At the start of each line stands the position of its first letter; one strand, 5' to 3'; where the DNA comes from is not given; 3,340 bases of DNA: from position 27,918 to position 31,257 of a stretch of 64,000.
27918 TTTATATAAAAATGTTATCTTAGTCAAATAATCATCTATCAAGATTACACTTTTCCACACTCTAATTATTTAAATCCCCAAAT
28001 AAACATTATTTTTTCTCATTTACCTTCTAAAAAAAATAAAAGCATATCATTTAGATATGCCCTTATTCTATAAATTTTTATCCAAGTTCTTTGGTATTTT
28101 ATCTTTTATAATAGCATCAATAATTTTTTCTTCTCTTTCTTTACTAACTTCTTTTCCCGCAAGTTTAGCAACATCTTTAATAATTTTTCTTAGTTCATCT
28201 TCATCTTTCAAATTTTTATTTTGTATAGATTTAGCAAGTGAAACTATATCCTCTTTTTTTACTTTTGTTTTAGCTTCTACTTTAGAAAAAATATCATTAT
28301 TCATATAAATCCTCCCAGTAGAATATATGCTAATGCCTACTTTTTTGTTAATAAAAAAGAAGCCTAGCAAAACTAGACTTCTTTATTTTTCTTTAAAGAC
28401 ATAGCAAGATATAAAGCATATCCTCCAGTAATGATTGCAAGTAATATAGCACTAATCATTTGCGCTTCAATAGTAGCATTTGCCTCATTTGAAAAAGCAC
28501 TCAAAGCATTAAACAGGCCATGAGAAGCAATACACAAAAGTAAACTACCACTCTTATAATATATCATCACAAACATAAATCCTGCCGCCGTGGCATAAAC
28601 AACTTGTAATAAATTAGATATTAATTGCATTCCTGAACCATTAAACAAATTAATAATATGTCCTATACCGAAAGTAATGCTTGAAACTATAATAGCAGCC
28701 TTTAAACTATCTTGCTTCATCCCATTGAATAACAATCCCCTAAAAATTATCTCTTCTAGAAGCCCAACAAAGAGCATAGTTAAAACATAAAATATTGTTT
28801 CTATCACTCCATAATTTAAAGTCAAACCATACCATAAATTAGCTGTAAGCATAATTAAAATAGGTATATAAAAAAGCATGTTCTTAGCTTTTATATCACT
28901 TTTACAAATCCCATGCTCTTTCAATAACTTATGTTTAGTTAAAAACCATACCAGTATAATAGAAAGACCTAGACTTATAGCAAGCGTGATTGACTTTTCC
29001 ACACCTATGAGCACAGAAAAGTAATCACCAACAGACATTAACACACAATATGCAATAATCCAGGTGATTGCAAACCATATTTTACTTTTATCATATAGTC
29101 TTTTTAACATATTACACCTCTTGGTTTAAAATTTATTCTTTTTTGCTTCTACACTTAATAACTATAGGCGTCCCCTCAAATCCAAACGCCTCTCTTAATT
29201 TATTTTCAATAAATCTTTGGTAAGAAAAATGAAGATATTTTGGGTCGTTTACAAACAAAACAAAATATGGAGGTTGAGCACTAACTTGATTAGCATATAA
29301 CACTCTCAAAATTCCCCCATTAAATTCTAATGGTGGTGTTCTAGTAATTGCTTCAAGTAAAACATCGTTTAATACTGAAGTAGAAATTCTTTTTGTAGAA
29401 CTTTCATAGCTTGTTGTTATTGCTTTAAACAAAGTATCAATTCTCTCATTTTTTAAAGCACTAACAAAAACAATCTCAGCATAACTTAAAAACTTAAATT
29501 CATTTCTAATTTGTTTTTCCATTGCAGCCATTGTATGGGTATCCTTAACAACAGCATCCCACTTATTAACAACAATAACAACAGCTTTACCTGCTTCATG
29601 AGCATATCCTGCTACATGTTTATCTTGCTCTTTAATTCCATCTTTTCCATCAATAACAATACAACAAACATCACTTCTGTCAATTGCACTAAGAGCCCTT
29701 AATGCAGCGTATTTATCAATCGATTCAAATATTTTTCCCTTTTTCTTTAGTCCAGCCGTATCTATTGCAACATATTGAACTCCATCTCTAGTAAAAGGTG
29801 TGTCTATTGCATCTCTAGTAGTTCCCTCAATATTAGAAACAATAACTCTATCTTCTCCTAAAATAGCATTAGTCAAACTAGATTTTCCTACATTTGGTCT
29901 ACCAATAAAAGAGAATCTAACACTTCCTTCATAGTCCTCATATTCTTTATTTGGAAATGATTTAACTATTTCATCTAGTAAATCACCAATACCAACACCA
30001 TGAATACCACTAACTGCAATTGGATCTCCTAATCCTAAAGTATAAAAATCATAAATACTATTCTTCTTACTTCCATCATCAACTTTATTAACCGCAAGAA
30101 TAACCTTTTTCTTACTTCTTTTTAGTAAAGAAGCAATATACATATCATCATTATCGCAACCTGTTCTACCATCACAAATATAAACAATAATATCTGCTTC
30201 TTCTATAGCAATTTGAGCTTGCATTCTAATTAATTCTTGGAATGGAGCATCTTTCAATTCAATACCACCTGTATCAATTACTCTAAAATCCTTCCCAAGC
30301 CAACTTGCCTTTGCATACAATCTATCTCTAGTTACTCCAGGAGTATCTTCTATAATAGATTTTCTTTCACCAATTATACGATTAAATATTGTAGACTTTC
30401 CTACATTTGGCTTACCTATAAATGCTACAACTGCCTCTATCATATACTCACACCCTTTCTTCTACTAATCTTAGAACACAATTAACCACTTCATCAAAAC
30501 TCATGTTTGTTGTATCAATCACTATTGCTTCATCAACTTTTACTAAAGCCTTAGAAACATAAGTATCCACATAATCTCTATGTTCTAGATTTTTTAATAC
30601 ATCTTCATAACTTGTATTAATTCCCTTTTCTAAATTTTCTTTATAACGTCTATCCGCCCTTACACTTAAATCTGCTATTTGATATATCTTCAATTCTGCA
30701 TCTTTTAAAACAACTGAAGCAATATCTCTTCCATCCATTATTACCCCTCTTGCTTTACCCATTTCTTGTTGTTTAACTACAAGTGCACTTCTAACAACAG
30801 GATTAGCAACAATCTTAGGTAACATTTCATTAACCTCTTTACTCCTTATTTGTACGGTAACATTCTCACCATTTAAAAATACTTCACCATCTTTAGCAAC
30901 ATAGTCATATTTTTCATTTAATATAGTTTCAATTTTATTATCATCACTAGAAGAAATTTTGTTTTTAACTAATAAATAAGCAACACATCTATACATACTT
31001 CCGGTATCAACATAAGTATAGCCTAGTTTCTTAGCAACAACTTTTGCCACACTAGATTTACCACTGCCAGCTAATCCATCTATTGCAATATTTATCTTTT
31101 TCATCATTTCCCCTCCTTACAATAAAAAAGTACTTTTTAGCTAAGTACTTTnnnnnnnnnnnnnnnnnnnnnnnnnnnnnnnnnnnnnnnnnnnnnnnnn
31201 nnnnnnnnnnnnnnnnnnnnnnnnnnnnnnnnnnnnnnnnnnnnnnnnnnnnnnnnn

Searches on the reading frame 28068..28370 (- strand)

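Call 6: search_protein_families(library=pfam, proteins=[window:28068-28370:-], max_evalue=0.001)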
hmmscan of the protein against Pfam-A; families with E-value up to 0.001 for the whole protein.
window:28068-28370:- (100 aa): 2 families
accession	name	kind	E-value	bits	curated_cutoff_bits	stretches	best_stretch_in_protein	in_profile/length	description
PF14069.11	SpoVIF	-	6.2e-24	83.9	27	1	28-97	1-70/72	Stage VI sporulation protein F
PF12121.13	DD_K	-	0.00096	19.5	20.9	0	62-75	5-17/22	Dermaseptin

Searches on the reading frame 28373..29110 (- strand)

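Call 6: search_protein_families(library=pfam, proteins=[window:28373-29110:-], max_evalue=0.001)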
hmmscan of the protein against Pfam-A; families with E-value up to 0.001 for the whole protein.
window:28373-29110:- (245 aa): 1 family
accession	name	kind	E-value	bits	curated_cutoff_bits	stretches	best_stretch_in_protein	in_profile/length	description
PF02517.21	Rce1-like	-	2.1e-20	73.3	22.4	1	105-203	5-93/93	Type II CAAX prenyl endopeptidase Rce1-like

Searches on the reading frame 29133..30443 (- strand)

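Call 6: search_protein_families(library=pfam, proteins=[window:29133-30443:-], max_evalue=0.001)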
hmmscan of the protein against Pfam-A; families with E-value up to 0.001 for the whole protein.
window:29133-30443:- (436 aa): 13 families
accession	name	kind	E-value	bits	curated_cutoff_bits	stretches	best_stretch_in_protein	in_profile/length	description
PF01926.29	MMR_HSR1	-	1.7e-56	189.7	21.9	2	6-120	2-113/113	50S ribosome-binding GTPase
PF14714.11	KH_dom-like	-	4.7e-32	110.6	27.3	1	352-432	1-81/81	KH-domain-like of EngA bacterial GTPase enzymes, C-terminal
PF02421.24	FeoB_N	-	1e-26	93.7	27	2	5-139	2-135/156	Ferrous iron transport protein B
PF00009.33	GTP_EFTU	-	2e-21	76.9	26.5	2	175-345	4-185/188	Elongation factor Tu GTP binding domain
PF00350.29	Dynamin_N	-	2.6e-10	41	27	0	179-212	3-35/168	Dynamin family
PF04548.22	AIG1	-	4.5e-10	39.6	27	1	8-93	5-94/212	AIG1 family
PF03193.22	RsgA_GTPase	-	5.6e-09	36.5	30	0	178-210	110-142/174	RsgA GTPase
PF08477.19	Roc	-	1.7e-08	35.2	27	1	6-122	2-119/119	Ras of Complex, Roc, domain of DAPkinase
PF10662.15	PduV-EutP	-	7.2e-07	29.5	21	0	179-342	6-141/143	Ethanolamine utilisation - propanediol utilisation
PF00005.33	ABC_tran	-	2.6e-05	25.3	25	0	178-256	15-94/137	ABC transporter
PF15891.11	Nuc_deoxyri_tr2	-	0.0001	23.1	30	0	64-118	50-102/105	Nucleoside 2-deoxyribosyltransferase like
PF16897.10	MMR_HSR1_Xtn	-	0.00014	22.3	35.2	0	288-342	58-100/106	C-terminal region of MMR_HSR1 domain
PF02492.25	cobW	-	0.00027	21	20.7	0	221-315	83-175/180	CobW/HypB/UreG, nucleotide-binding domain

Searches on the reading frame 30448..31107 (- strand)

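Call 6: search_protein_families(library=pfam, proteins=[window:30448-31107:-], max_evalue=0.001)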
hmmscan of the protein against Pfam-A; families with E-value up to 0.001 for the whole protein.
window:30448-31107:- (219 aa): 5 families
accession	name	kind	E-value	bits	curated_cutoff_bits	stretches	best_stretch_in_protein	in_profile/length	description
PF02224.24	Cytidylate_kin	-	5.9e-61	206.3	26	1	7-216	1-210/211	Cytidylate kinase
PF13189.12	Cytidylate_kin2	-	1.3e-08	35.6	28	1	6-178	1-147/176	Cytidylate kinase-like family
PF13207.12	AAA_17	-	2e-05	25.3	27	1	11-43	2-34/136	AAA domain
PF13238.12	AAA_18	-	2.3e-05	25.3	29.4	1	7-154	1-108/128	AAA domain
PF13671.12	AAA_33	-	0.00062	20.5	27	0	10-68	5-64/143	AAA domain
